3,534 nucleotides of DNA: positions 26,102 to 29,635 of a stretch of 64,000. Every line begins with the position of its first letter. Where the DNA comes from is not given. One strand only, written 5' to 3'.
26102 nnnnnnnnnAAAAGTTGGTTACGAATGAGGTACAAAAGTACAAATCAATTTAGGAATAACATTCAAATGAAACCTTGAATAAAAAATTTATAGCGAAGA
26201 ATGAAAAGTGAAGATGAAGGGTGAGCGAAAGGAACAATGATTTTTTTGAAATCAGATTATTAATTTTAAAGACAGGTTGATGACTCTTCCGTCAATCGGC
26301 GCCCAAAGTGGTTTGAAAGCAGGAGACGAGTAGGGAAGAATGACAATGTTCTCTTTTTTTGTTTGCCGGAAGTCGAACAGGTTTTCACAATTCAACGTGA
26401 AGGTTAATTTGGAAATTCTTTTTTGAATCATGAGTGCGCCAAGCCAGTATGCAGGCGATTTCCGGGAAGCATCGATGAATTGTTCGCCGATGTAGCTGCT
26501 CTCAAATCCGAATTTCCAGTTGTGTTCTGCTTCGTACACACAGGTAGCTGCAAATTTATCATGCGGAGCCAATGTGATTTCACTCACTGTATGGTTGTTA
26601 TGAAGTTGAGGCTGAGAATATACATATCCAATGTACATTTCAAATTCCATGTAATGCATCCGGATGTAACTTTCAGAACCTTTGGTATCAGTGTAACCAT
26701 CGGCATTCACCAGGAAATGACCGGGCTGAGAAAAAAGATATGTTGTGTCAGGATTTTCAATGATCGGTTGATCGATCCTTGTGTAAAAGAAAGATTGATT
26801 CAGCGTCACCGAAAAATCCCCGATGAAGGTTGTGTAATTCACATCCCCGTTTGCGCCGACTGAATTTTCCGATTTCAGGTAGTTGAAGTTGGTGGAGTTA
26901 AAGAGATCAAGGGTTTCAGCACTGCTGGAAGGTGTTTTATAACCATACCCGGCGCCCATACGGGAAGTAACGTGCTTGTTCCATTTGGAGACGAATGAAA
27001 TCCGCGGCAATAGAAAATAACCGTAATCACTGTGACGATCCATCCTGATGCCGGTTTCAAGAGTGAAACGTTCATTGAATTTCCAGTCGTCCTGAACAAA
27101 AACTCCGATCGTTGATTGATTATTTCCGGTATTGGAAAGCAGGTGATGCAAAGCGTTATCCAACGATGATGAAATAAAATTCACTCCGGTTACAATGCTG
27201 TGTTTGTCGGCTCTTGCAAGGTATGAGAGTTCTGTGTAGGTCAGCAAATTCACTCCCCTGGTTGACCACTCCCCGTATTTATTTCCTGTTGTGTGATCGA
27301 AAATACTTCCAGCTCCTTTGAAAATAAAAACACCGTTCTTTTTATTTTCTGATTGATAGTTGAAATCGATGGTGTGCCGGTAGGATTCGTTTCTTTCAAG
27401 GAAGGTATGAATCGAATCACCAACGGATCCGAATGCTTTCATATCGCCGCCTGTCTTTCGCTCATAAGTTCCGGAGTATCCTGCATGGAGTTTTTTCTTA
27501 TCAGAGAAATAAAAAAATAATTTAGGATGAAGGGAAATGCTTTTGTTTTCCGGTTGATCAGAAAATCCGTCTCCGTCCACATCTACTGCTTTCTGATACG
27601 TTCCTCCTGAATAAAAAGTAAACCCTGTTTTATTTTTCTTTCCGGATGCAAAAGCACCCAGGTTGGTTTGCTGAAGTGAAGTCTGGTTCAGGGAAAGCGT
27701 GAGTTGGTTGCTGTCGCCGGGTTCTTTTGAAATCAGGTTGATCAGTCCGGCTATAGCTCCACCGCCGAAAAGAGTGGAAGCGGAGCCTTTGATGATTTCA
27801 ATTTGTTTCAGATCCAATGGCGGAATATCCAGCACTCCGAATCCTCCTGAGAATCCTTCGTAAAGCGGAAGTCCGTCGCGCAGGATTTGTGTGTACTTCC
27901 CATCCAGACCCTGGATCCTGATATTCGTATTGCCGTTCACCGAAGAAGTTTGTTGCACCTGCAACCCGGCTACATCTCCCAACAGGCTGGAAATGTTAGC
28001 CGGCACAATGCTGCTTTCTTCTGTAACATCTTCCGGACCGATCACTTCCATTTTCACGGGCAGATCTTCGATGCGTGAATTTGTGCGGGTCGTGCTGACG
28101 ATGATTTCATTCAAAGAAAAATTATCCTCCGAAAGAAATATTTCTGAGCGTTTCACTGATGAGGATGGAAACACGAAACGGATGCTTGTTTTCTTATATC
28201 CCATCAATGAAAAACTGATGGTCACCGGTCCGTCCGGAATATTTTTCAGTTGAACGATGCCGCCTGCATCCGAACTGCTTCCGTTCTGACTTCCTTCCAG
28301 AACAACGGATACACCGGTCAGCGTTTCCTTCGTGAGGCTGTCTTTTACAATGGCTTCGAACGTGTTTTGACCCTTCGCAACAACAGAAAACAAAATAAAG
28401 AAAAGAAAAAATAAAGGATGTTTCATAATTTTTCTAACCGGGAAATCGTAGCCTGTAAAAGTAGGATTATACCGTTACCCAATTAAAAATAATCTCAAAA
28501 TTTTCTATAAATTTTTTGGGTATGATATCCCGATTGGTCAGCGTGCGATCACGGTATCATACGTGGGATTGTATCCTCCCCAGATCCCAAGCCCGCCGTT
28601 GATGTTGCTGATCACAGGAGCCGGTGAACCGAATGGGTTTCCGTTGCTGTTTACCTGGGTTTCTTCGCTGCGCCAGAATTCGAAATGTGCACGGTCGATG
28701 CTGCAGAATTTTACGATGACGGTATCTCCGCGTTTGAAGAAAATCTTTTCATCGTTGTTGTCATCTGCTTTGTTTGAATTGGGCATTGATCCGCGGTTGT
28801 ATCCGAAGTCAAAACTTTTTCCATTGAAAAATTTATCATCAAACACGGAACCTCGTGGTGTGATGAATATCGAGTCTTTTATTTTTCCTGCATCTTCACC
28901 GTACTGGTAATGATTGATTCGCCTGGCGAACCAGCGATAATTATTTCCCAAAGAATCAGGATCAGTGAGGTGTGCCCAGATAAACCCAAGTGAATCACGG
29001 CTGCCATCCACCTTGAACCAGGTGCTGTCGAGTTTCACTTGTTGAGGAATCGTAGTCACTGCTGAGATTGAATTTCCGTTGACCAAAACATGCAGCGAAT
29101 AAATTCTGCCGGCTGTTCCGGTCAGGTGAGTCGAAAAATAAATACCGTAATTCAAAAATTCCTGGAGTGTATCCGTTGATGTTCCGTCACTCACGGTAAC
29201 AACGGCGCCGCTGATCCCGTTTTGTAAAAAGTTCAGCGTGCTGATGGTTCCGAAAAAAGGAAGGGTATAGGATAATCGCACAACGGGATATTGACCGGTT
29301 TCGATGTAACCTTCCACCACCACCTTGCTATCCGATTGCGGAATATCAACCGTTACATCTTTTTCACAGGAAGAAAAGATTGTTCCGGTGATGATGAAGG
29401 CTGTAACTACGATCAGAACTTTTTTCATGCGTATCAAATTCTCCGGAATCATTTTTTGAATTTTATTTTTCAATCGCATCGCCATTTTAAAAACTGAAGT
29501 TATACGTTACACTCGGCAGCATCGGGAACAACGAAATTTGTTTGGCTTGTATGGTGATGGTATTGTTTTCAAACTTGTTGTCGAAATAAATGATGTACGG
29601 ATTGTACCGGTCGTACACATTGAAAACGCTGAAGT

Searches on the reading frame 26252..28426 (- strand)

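Call 65: search_protein_families(library=pfam, proteins=[window:26252-28426:-], max_evalue=0.00001)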
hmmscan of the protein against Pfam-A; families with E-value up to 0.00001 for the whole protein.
window:26252-28426:- (724 aa): 3 families
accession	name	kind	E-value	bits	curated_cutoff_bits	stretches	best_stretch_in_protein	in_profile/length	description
PF00593.30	TonB_dep_Rec_b-barrel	-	1.2e-19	72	27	1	271-683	34-436/436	TonB dependent receptor-like, beta-barrel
PF07715.20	Plug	-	2.5e-19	70.2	23.9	1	120-227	3-106/107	TonB-dependent Receptor Plug Domain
PF13715.12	CarbopepD_reg_2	-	9.1e-15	54.9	32.2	1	27-110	5-88/88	CarboxypepD_reg-like domain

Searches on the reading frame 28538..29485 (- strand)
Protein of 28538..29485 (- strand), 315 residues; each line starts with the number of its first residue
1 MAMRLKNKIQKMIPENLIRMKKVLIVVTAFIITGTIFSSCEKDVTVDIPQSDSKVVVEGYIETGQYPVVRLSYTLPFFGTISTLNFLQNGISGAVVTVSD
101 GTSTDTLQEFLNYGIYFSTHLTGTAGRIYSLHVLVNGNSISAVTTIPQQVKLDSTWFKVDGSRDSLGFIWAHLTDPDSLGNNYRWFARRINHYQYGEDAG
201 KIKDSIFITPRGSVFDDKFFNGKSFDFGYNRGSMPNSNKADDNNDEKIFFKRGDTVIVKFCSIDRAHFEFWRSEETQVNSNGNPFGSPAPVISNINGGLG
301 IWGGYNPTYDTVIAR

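Call 65: search_protein_families(library=pfam, proteins=[window:28538-29485:-], max_evalue=0.00001)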
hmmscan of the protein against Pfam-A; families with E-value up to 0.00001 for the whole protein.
window:28538-29485:- (315 aa): 1 family
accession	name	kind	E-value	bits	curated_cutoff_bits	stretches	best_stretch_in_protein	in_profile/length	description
PF14054.11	DUF4249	-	1.6e-32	113.6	28.5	1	41-308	1-266/269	Domain of unknown function (DUF4249)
